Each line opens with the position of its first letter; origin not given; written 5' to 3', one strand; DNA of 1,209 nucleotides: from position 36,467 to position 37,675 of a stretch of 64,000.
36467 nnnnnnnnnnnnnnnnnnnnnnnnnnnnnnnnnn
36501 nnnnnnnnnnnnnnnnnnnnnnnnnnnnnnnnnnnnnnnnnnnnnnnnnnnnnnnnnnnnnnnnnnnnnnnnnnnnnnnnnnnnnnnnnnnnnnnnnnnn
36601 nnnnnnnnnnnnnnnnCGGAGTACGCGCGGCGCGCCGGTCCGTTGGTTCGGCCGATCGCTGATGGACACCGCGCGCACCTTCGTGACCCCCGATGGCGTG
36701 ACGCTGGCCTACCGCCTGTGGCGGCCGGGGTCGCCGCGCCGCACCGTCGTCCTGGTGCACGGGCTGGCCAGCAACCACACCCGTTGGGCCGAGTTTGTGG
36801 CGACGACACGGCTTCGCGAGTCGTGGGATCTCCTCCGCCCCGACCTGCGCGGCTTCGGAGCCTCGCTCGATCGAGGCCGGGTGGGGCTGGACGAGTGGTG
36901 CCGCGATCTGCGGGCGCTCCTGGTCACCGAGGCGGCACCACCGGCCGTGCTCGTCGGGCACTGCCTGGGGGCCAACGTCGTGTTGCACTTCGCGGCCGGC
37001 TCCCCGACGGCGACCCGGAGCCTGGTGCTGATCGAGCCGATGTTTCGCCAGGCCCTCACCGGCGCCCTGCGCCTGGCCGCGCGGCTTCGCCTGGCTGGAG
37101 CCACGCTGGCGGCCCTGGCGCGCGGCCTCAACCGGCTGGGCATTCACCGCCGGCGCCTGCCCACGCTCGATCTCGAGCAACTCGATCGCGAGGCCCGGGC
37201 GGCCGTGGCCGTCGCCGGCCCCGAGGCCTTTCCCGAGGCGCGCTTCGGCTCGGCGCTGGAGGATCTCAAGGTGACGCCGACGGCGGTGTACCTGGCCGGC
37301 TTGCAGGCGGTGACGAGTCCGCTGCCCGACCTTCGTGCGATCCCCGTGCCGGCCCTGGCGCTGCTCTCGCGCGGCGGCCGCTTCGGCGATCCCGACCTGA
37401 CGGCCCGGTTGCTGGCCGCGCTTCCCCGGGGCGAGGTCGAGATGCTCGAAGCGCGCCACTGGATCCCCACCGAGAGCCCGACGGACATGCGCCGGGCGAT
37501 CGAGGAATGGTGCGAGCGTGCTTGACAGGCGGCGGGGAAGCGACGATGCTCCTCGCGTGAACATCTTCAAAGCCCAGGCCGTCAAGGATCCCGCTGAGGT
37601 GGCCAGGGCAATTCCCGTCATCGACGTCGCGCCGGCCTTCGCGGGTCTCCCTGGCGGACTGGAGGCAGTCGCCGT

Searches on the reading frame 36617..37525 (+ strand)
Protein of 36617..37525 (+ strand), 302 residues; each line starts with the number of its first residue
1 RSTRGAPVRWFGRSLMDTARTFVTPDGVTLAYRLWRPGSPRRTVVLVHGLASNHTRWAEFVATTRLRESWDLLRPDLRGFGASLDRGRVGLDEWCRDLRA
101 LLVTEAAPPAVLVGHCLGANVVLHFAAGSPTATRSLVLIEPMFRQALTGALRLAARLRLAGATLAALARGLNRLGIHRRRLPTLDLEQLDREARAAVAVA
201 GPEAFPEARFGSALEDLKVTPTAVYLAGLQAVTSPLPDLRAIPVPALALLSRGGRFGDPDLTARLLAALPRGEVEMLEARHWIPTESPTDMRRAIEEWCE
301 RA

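Call 70: search_protein_families(library=pfam, proteins=[window:36617-37525:+], max_evalue=1e-12)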
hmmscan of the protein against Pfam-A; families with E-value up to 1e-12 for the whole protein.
window:36617-37525:+ (302 aa): 2 families
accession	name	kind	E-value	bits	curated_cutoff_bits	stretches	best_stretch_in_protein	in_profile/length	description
PF12697.13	Abhydrolase_6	-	1.8e-17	65.2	26.3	1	44-290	1-213/217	Alpha/beta hydrolase family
PF12146.15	Hydrolase_4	-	1.2e-14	54.6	27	1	39-157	2-129/239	Serine aminopeptidase, S33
